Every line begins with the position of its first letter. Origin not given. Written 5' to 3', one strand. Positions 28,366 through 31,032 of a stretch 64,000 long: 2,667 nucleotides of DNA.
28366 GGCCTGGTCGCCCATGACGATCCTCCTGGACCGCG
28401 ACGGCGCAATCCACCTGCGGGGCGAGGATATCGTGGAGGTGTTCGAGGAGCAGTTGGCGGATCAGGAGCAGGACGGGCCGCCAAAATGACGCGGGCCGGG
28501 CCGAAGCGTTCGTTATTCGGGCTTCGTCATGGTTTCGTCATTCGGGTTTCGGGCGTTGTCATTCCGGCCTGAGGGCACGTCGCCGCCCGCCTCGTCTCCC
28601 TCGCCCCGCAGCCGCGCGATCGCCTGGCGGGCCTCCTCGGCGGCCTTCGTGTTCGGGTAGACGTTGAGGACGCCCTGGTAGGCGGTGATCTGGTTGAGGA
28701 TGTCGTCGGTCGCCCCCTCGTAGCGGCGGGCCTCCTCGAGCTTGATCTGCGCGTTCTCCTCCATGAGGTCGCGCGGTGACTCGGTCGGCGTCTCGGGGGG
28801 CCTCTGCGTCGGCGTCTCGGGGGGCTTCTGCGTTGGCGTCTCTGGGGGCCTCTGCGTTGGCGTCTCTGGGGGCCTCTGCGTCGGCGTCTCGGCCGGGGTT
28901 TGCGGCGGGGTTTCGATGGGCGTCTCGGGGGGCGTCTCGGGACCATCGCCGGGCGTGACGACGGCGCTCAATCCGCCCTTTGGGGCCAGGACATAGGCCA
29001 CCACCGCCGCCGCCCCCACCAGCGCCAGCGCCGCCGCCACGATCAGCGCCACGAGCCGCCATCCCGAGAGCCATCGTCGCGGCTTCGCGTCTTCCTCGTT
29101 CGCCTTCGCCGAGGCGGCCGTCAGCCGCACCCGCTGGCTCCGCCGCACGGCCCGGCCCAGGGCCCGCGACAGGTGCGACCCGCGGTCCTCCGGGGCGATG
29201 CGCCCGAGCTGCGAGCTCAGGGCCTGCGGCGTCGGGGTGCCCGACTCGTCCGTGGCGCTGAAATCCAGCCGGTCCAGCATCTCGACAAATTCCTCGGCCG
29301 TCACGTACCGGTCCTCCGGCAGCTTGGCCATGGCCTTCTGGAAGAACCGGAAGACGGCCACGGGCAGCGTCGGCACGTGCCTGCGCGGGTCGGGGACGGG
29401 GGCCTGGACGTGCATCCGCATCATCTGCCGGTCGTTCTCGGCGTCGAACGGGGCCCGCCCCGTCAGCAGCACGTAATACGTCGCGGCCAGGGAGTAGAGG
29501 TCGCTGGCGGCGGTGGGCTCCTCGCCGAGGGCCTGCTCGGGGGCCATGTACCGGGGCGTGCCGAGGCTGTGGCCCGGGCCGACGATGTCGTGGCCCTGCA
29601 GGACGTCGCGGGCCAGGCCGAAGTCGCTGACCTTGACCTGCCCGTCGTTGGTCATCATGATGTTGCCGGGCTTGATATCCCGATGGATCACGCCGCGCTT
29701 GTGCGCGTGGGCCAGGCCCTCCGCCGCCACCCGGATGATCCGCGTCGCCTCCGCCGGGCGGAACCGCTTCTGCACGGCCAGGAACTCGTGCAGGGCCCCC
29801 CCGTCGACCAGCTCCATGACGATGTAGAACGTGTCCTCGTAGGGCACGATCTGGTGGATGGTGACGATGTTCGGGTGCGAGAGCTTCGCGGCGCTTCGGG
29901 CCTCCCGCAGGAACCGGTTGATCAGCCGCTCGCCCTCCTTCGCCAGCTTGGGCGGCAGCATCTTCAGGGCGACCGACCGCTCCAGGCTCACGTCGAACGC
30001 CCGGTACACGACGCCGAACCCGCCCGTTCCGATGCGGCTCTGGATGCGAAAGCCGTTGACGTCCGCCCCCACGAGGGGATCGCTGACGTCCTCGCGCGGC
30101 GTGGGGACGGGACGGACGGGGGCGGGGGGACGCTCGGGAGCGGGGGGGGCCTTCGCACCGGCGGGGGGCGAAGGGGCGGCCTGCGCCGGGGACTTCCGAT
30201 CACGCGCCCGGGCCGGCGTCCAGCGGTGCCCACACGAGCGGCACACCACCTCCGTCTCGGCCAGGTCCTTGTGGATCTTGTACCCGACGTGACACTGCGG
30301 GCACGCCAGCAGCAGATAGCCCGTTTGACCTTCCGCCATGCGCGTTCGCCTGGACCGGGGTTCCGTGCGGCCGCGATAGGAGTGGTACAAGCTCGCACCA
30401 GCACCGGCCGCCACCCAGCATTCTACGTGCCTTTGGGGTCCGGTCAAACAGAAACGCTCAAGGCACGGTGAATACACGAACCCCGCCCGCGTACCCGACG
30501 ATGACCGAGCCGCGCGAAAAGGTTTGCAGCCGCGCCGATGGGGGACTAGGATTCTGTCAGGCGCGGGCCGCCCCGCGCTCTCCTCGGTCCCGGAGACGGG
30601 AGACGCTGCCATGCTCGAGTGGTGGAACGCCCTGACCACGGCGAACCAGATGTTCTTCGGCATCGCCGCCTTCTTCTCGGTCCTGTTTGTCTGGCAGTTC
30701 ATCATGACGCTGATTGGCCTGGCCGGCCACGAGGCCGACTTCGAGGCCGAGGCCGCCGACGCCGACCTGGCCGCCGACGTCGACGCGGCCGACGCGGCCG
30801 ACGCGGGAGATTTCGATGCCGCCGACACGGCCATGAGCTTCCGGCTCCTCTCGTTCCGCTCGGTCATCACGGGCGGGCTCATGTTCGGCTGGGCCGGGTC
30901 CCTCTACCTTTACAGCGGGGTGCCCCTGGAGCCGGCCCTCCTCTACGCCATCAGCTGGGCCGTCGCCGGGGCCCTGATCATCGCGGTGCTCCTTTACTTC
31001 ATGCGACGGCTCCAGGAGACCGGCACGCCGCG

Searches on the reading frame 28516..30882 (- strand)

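Call 28: search_protein_families(library=pfam, proteins=[window:28516-30882:-], max_evalue=0.001)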
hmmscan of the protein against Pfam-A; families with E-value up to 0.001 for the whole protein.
window:28516-30882:- (789 aa): 5 families
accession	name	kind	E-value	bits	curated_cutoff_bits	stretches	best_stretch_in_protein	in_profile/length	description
PF00069.31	Pkinase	-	1.7e-53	182.2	31.7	1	279-531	2-256/263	Protein kinase domain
PF07714.23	PK_Tyr_Ser-Thr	-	3.6e-38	131.8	23.1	1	279-525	2-248/258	Protein tyrosine and serine/threonine kinase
PF03109.22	ABC1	-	1.3e-07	31.5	22.9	1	326-427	112-217/244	ABC1 atypical kinase-like domain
PF01636.29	APH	-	1.1e-05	25.8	23.2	1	375-425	146-198/239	Phosphotransferase enzyme family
PF17667.7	Pkinase_fungal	-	0.0003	20.1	24.1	1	390-473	299-384/387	Fungal protein kinase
